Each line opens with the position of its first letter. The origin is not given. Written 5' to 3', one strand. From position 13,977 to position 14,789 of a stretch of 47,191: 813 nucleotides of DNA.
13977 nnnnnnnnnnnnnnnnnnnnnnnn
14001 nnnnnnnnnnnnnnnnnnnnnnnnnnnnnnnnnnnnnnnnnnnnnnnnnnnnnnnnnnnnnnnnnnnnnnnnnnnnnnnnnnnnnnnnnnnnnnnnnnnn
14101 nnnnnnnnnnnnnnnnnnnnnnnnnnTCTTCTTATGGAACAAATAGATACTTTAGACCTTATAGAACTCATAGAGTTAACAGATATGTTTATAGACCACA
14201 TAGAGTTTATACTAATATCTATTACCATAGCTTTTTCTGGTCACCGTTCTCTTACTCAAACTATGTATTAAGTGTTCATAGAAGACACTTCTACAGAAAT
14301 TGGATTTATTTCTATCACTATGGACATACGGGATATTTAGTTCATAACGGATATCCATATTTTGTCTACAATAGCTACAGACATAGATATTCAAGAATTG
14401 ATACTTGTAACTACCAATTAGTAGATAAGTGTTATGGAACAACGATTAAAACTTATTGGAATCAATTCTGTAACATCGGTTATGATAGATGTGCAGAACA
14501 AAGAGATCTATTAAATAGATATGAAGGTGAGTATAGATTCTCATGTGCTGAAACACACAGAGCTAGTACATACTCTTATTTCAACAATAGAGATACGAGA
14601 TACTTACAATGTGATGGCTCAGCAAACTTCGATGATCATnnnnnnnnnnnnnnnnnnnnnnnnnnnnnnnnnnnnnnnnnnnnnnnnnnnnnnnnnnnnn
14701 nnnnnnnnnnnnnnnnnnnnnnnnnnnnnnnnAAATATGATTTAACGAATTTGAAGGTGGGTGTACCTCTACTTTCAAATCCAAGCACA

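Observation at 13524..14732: Secreted protein with RS/TP-type 12-residue tandem repeats, a Tyr/His/Arg aromatic block, a 6-Cys module and an Asp/Tyr acidic tail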

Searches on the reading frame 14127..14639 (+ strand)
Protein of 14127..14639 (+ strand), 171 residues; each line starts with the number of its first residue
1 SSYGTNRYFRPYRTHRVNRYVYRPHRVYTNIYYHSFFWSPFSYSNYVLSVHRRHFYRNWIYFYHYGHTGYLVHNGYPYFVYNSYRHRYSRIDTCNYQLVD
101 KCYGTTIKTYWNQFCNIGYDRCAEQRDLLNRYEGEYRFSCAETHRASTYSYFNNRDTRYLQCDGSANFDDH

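Call 10: find_homologous_proteins(query=window:14127-14630:+, max_evalue=1)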
Query seq(168 aa) (168 aa): 5 proteins with E <= 1 among 8 candidates.
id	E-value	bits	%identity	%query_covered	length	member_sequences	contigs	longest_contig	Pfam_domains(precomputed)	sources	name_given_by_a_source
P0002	1.6e-24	105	44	89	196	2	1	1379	-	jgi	jgi:hypothetical protein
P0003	1.9e-19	88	48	65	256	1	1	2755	-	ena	-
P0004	9.0e-19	86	48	58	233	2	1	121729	-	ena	-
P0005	1.4e-18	86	41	82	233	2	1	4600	-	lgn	-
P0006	1.8e-18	85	40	84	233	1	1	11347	-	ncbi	ncbi:MAG: hypothetical protein WD025_07385 [Bacteriovoracaceae bacterium]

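Call 20: find_related_loci(query=A2, collection=genome_contigs, flank=6000)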
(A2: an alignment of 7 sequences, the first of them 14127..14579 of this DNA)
Query A2 (151 aa) in genome_contigs; peptide patterns used: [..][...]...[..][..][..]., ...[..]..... (x = any residue, [..] = any of these).
120 stretches matched a pattern; 84 encode a relative of the query (tblastn E <= 1e-3); the best 80 are kept; 80 distinct loci.
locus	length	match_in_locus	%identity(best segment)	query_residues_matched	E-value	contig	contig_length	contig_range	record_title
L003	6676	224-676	72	1-151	5e-69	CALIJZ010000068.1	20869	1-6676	MAG: uncultured Bacteriovoracaceae bacterium isolate R4_Bin_MAXBIN__090_sub_1 genome assembly, contig: c_000004440912, w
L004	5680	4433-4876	50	3-151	7e-39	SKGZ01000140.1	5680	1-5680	MAG: Bacteriovoracales bacterium isolate CSBr16_179 CSBr16-22588, whole genome shotgun sequence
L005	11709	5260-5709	48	1-151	2e-36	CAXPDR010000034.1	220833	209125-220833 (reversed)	MAG: Flavobacteriaceae bacterium isolate 02um_A1B0718_1.2 genome assembly, contig: k127_728108, whole genome shotgun seq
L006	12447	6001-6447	50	4-151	1e-35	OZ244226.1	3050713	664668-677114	MAG: Bacteriovoracaceae bacterium isolate 0ef60f83-b08a-4347-a3ff-e4ffad1f2c1e genome assembly, chromosome: 1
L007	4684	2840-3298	44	1-151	5e-32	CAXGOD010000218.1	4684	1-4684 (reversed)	MAG TPA_asm: uncultured Bacteriovoracaceae bacterium isolate ERR594325_concoct_177 genome assembly, contig: ERZ6778423.2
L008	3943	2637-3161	41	4-151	2e-31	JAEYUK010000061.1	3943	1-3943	MAG: Proteobacteria bacterium isolate OH_CBlB_167 k127_492850, whole genome shotgun sequence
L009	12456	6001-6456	43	1-151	7e-31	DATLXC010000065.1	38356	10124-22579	MAG TPA_asm: Bacteriovoracaceae bacterium isolate SMAG_U13236 k141_243921, whole genome shotgun sequence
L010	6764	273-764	43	4-151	5e-31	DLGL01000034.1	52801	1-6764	MAG TPA_asm: Bacteriovoracaceae bacterium UBA7695 UBA7695_contig_11703, whole genome shotgun sequence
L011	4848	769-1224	44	1-151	4e-31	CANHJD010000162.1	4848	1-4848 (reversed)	MAG: Bacteriovoracaceae bacterium isolate RE-23may17-424 genome assembly, contig: RE-23may17-C124282, whole genome shotg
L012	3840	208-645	46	13-151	1e-30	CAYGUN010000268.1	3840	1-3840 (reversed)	MAG TPA_asm: uncultured Bacteriovoracaceae bacterium isolate ERP117304_co2_194 genome assembly, contig: NODE_16099_lengt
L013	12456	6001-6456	44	9-146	1e-30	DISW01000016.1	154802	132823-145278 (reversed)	MAG TPA_asm: Bacteriovoracaceae bacterium UBA6200 UBA6200_contig_833, whole genome shotgun sequence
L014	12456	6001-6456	45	1-151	1e-30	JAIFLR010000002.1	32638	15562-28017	MAG: Halobacteriovorax sp. isolate bin_209 scaffold_723, whole genome shotgun sequence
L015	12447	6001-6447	48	3-151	3e-30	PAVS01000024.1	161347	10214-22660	MAG: Halobacteriovoraceae bacterium isolate SAT1401 MHASMcontig_1016503, whole genome shotgun sequence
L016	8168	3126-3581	43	1-151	5e-30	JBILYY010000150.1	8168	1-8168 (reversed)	MAG: Bacteriovoracaceae bacterium isolate ME2019-04-20_3300044522_group8_bin52 Rohwer_bin1120_scaffold_4148_c1, whole ge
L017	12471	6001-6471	41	9-151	4e-30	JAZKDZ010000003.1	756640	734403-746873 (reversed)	MAG: Bdellovibrionota bacterium isolate DC_HB_02_SPN181219-bin004 DCHB02SPN_B004_0_000000000003, whole genome shotgun se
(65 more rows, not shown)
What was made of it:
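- Closest known: Bd0108 of Bdellovibrio bacteriovorus. Different: The present family carries Bacteriovoracia-type labels almost throughout, apart from one MAG labelled Bdellovibrio sp. and three labelled Bdellovibrionales (call 20).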

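Call 25: predict_structure(alignment_id=A2)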
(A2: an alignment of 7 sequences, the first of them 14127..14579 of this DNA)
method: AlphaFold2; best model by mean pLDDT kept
length: 151 residues; sequences in the alignment: 7
mean_pLDDT: 74.0   pTM: 0.74
mean pLDDT of the five models: 74.0, 61.2, 54.1, 52.2, 44.2
residues with pLDDT >= 90: 17; 70-90: 90; 50-70: 25; < 50: 19
segments of 3 or more residues with pLDDT < 50: 1-9, 13-17, 147-151
pLDDT, mean of each block of 10 residues (from residue 1): 40 53 68 57 75 78 81 82 85 86 85 87 91 87 59 28
secondary structure, 60 per line:
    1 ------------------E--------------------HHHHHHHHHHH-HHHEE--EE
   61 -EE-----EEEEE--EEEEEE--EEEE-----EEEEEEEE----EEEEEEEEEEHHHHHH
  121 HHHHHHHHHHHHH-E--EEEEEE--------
elements in order: H40-50 E69-73 E76-81 E84-87 E93-100 E105-114 H115-133 E138-143

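Call 27: find_homologous_proteins(query=A2, max_evalue=0.001)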
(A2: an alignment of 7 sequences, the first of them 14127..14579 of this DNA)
Query A2 (7 sequences) (151 aa, profile of the alignment): 112 proteins with E <= 0.001 among 528 candidates.
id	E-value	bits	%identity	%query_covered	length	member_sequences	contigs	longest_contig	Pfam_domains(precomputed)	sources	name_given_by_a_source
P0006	4.9e-61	223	40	93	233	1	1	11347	-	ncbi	ncbi:MAG: hypothetical protein WD025_07385 [Bacteriovoracaceae bacterium]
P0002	4.4e-60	220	44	99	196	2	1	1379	-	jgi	jgi:hypothetical protein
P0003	6.9e-60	220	47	68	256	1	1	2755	-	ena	-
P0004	5.8e-59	217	48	65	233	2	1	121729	-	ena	-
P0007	4.5e-58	214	49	68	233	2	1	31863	-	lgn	-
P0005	1.4e-57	212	41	91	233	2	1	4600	-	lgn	-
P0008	1.8e-52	195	43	97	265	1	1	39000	-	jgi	jgi:hypothetical protein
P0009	8.8e-52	193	48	79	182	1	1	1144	-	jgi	jgi:hypothetical protein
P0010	1.6e-51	192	45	99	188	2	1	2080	-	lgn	-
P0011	1.6e-50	189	41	68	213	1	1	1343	-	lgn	-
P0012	3.2e-50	188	48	69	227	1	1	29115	-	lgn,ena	-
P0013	8.4e-50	187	45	88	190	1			-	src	-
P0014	6.7e-49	184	46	99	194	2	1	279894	-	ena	-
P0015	1.7e-48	183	46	93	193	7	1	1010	-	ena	-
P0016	4.3e-48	181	48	68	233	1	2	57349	-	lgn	-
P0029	5.9e-45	171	45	84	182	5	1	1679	-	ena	-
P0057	2.0e-32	130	58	55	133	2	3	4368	-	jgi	jgi:hypothetical protein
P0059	2.2e-32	130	41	91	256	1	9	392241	-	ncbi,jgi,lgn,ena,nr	ncbi:MAG: hypothetical protein BM556_16145 [Bacteriovorax sp. MedPE-SWde]|nr:MAG: hypothetical prote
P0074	7.2e-28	116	55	50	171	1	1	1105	-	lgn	-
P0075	1.0e-27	115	53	49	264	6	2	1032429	-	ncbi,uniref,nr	ncbi:hypothetical protein DAY19_07005 [Halobacteriovorax vibrionivorans]|uniref:Uncharacterized prot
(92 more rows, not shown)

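Call 28: fold_search(model_id=the predicted structure, library=pdb)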
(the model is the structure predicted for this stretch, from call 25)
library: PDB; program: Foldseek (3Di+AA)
matches with E <= 10: 106; with E <= 0.001: 0
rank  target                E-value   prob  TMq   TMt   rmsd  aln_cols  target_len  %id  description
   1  6jwp_F                1.3e+00  0.09  0.17  0.11   8.6        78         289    6  crystal structure of EGOC (released 2019-12-11)
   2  3hia_A                2.1e+00  0.08  0.14  0.27   3.3        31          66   29  Crystal structure of the choline binding domain of Spr1274 in Streptococcus pneumoniae (released 2009-08-04)
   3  9u75_A                2.4e+00  0.11  0.23  0.15   5.2        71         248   11  5hmC specific restriction endonuclease Escherichia coli E. coli O157:H7 PD-T4-3 (released 2026-02-11)
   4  7ok7_G                2.7e+00  0.08  0.13  0.11   1.5        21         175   19  Crystal structure of the UNC119B ARL3 complex (released 2021-06-09)
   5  6jwp_A                2.7e+00  0.06  0.17  0.11   8.6        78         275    6  crystal structure of EGOC (released 2019-12-11)
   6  5x6v_F                2.7e+00  0.05  0.16  0.19   8.6        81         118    6  Crystal structure of human heteroheptameric complex (released 2017-12-06)
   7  6leg_C                2.7e+00  0.03  0.14  0.05  11.3        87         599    6  Structure of E. coli beta-glucuronidase complex with uronic isofagomine (released 2021-01-27)
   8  9u7u                  3.0e+00  0.09  0.22  0.15   5.8        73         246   12  5hmC specific restriction endonuclease Escherichia coli APEC O1 PD-T4-3 (released 2026-02-11)
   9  9u75_D                3.2e+00  0.11  0.24  0.16   5.9        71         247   13  5hmC specific restriction endonuclease Escherichia coli E. coli O157:H7 PD-T4-3 (released 2026-02-11)
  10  3d33_B                3.2e+00  0.05  0.16  0.25   9.9        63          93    5  Crystal structure of a duf3244 family protein with an immunoglobulin-like beta-sandwich fold (bvu_0276) from bacteroid (released 2008-05-27)
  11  5u2o                  3.4e+00  0.09  0.12  0.03   1.3        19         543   16  Crystal structure of Zn-binding triple mutant of GH family 9 endoglucanase J30 (released 2018-05-30)
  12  6p8o_B                3.4e+00  0.04  0.20  0.22   7.5        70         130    6  Structure of P. aeruginosa ATCC27853 HORMA2-deltaC (released 2019-12-25)
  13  8e72_A                3.4e+00  0.03  0.16  0.05  11.2        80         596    6  Treponema lecithinolyticum beta-glucuronidase in complex with a ciprofloxacin-glucuronide conjugate (released 2023-06-21)
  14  3d33_A                3.4e+00  0.02  0.17  0.23   9.7        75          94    7  Crystal structure of a duf3244 family protein with an immunoglobulin-like beta-sandwich fold (bvu_0276) from bacteroid (released 2008-05-27)
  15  4mg2_A                3.4e+00  0.01  0.12  0.10  14.9       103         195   11  ALKBH2 F102A cross-linked to undamaged dsDNA (released 2014-02-26)
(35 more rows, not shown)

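Call 29: search_protein_representatives(alignment_id=A2)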
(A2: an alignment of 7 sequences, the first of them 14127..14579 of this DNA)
Query: 7 sequences, 150 profile positions. Proteins with E-value up to 0.001 (for the whole library): 141; up to 1e-10: 126; up to 1e-30: 43. The best 141 are listed.
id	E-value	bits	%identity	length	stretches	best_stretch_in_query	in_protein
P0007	1.4e-58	213.6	-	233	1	7-144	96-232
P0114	2.1e-52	193.6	-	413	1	1-150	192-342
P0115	6.5e-52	192.0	-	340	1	1-150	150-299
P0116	1.4e-51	190.9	-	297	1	2-150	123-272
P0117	3.9e-51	189.5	-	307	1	2-145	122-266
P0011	5.2e-51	189.1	-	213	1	5-149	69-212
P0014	2.1e-49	183.9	-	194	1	2-150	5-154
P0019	2.5e-47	177.2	-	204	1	11-150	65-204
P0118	5.3e-47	176.1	-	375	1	2-150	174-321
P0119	1.4e-46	174.8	-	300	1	2-150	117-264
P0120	2.6e-46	173.8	-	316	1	2-148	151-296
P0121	2.7e-46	173.8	-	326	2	2-150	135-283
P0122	1.1e-45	171.8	-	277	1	2-150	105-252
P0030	3.4e-45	170.2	-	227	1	8-145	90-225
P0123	4.0e-45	170.0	-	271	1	2-145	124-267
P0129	1.0e-40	155.7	-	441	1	2-150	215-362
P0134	2.9e-36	141.3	-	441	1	4-145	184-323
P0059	7.1e-33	130.2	-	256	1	7-145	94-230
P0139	1.2e-31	126.3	-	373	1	3-146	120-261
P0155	6.3e-27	110.9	-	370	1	18-147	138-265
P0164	5.0e-25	104.8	-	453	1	20-143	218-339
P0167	8.6e-25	104.0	-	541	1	7-150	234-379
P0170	2.6e-24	102.4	-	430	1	5-150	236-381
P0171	7.5e-24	101.0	-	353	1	16-145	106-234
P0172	7.8e-24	100.9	-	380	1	14-144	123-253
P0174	1.9e-23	99.6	-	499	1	8-144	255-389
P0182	1.8e-22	96.4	-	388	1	13-142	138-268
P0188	8.7e-21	91.0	-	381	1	21-145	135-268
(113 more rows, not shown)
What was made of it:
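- Tried and rejected: Searching with the C-terminal half, and then with a profile, solved this (calls 10, 27, 29).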

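Call 37: search_solved_structures(query=A3, max_evalue=10)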
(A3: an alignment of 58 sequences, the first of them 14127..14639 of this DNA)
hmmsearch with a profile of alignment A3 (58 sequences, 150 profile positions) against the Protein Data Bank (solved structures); distinct sequences matched with E-value up to 10: 0.
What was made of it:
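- On Any protein of known 3-D structure: hmmsearch of the 58-sequence profile against PDB sequences gave 0 hits at E <= 10 (call 37).
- The PDB sequence profile search found nothing (call 37).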

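Call 42: predict_structure(alignment_id=A3)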
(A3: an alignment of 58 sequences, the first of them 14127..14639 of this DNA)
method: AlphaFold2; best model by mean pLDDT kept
length: 171 residues; sequences in the alignment: 58
mean_pLDDT: 83.0   pTM: 0.78
mean pLDDT of the five models: 83.0, 82.2, 82.0, 81.9, 80.6
residues with pLDDT >= 90: 102; 70-90: 30; 50-70: 22; < 50: 17
segments of 3 or more residues with pLDDT < 50: 1-15
pLDDT, mean of each block of 10 residues (from residue 1): 41 53 88 89 95 91 93 96 96 96 91 97 97 93 86 59 56 40
secondary structure, 60 per line:
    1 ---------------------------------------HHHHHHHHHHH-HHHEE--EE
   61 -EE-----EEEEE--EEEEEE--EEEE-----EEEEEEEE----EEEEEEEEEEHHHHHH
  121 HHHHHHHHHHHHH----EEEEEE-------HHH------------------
elements in order: H40-50 E69-73 E76-81 E84-87 E93-100 E105-114 H115-133 E138-143
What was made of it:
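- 14124..14186 (+): Conserved but low-confidence lead-in to the domain (aa 201-221, YGT..Y.RPY motif). Mean pLDDT is 41-53 here (call 42).
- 14187..14576 (+): Conserved Tyr-rich, disulfide-bonded alpha/beta domain (aa 222-351): helix, three short aromatic beta-hairpin strands, a long hairpin, a long helix and a final strand. AlphaFold2 with a 58-sequence alignment: mean pLDDT 83, pTM 0.78, five models at 80.6-83.0; 10-residue block means are 88-97 over aa 222-341 and 86 over aa 342-351 (call 42).
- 14577..14639 (+): Linker with the subclade-specific C363 (probable partner of C303). Mean pLDDT is 56-59 (call 42).
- Closest known: Marine bioadhesive proteins. Different: There is no homology and no evidence of DOPA or phosphoserine modification, and most of the Tyr is inside a folded domain (call 42).
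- Folded new domain. pLDDT 83, pTM 0.78, five concordant models (call 42). Most of the Tyr lies inside a folded domain rather than in disordered sequence (call 42).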

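Call 45: fold_search(model_id=the predicted structure, library=pdb)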
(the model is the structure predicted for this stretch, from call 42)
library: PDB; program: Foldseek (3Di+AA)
matches with E <= 10: 175; with E <= 0.001: 0
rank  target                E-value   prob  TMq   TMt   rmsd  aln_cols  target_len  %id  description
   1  5lc4_C                6.0e-01  0.04  0.15  0.15  11.2       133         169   10  Xray structure of mouse FAM3C ILEI dimer (released 2017-08-02)
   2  7u1e_C                6.5e-01  0.01  0.10  0.07  15.9       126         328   10  CryoEM structure of the pancreatic ATP-sensitive potassium channel bound to ATP with Kir6.2-CTD in the down conformati (released 2022-08-31)
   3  5lc4_B                7.4e-01  0.03  0.15  0.15  11.2       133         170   10  Xray structure of mouse FAM3C ILEI dimer (released 2017-08-02)
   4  5lc4_A                8.4e-01  0.03  0.15  0.15  11.7       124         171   11  Xray structure of mouse FAM3C ILEI dimer (released 2017-08-02)
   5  8ji0_A                1.3e+00  0.04  0.14  0.15   8.4        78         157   10  Cryo-EM structure of the TcsH-CROP in complex with TMPRSS2 (released 2024-03-20)
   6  9u75_A                1.7e+00  0.10  0.20  0.15   5.3        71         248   11  5hmC specific restriction endonuclease Escherichia coli E. coli O157:H7 PD-T4-3 (released 2026-02-11)
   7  5lc2_A                1.7e+00  0.03  0.13  0.13   6.5        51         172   16  Xray structure of human FAM3C ILEI monomer (released 2017-08-02)
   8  5lc3_B                1.8e+00  0.03  0.13  0.14   6.5        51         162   20  Xray structure of mouse FAM3C ILEI monomer (released 2017-08-02)
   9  5lc3_A                1.8e+00  0.03  0.13  0.14   6.5        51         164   20  Xray structure of mouse FAM3C ILEI monomer (released 2017-08-02)
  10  5lc2_B                2.0e+00  0.03  0.13  0.13   6.5        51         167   16  Xray structure of human FAM3C ILEI monomer (released 2017-08-02)
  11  7x30_P                2.0e+00  0.03  0.12  0.07  11.5        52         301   21  Capsid structure of Staphylococcus jumbo bacteriophage S6 (released 2023-12-06)
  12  2y5e_A                2.1e+00  0.04  0.13  0.03  10.1        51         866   14  BARLEY LIMIT DEXTRINASE IN COMPLEX WITH ALPHA-CYCLODEXTRIN (released 2011-01-26)
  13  2yop_B                2.1e+00  0.03  0.14  0.13   6.2        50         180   14  Long wavelength S-SAD structure of FAM3B PANDER (released 2013-01-30)
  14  3d33_B                2.2e+00  0.04  0.15  0.26  11.5        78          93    8  Crystal structure of a duf3244 family protein with an immunoglobulin-like beta-sandwich fold (bvu_0276) from bacteroid (released 2008-05-27)
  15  4mgt_A                2.2e+00  0.02  0.11  0.09  12.3        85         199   14  ALKBH2 R110A cross-linked to undamaged dsDNA (released 2014-02-26)
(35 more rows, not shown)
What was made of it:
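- On Any protein of known 3-D structure: Foldseek of the pLDDT-83 model against PDB gave a best E of 0.6 with TM <= 0.2 (call 45).
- Closest known: Aromatic beta-hairpin cell-wall/carbohydrate-binding repeats. Same: These proteins recur among the weak partial Foldseek matches (calls 28, 45).
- The best PDB Foldseek match has E = 0.6 and TM <= 0.2 (call 45). The sub-threshold Foldseek partial hits are mostly aromatic beta-hairpin carbohydrate- or cell-wall-binding proteins: choline-binding repeats, TcdA CROPs, CBM51 and SGBP-B (calls 28, 45).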

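Call 47: find_related_loci(query=window:14127-14639:+, collection=metagenome_contigs, flank=4000)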
Query window:14127-14639:+ (171 aa) in metagenome_contigs; peptide patterns used: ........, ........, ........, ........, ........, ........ (x = any residue, [..] = any of these).
83 stretches matched a pattern; 6 encode a relative of the query (tblastn E <= 1e-3); 6 distinct loci.
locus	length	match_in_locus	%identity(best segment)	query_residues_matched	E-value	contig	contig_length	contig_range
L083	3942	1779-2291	68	1-171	2e-78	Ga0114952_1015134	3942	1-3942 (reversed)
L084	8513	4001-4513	68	1-171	2e-78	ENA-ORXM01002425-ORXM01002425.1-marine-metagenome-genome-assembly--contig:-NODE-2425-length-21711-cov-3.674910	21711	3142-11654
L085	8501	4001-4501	53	3-167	5e-50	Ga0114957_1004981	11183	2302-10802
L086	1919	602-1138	41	6-151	6e-32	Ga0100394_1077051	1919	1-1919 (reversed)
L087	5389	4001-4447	48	3-151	2e-31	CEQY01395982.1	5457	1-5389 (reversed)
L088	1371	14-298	55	59-153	9e-30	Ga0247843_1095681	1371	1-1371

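Call 51: search_protein_families(library=ncbifam, proteins=[P0075, P0114, P0164, P0167], max_evalue=1)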
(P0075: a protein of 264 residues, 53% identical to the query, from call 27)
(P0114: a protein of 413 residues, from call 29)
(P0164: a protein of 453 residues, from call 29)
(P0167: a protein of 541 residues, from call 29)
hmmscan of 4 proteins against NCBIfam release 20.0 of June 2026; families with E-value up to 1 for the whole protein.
P0075 (264 aa): 0 families

P0114 (413 aa): 0 families

P0164 (453 aa): 0 families

P0167 (541 aa): 1 family
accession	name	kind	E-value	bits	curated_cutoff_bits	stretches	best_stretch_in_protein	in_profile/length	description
TIGR04183.1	Por_Secre_tail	domain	0.065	13.2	23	1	470-516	13-59/72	T9SS type A sorting domain-containing protein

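Call 52: search_protein_families(library=pfam, proteins=[P0164, P0167, P0134, P0174, P0182, P0188, P0172, P0139, P0155, P0171], max_evalue=0.1)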
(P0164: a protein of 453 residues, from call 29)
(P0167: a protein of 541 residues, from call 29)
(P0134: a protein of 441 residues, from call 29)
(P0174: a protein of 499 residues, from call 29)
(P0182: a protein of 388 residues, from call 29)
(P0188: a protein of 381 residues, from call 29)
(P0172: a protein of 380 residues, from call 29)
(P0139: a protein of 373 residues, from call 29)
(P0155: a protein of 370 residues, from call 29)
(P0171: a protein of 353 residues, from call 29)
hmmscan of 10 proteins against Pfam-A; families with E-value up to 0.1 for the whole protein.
P0164 (453 aa): 1 family
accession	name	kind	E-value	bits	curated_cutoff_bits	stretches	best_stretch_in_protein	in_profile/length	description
PF24591.1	Phage_YunG-like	-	0.039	14.2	27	1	248-273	40-65/99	Phage YunG-like protein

P0167 (541 aa): 0 families

P0134 (441 aa): 0 families

P0174 (499 aa): 1 family
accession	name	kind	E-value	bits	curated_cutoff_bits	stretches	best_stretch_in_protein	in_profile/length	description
PF00699.25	Urease_beta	-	0.083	13.3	25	0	176-188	27-39/98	Urease beta subunit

P0182 (388 aa): 0 families

P0188 (381 aa): 0 families

P0172 (380 aa): 2 families
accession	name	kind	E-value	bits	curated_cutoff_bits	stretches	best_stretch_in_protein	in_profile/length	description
PF21827.1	New_glue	-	0.00021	21.4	31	1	2-61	2-66/94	New glue protein family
PF22100.1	VtrA_C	-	0.019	15.7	27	1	266-313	26-73/87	VtrA C-terminal periplasmic domain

P0139 (373 aa): 0 families

P0155 (370 aa): 0 families

P0171 (353 aa): 0 families
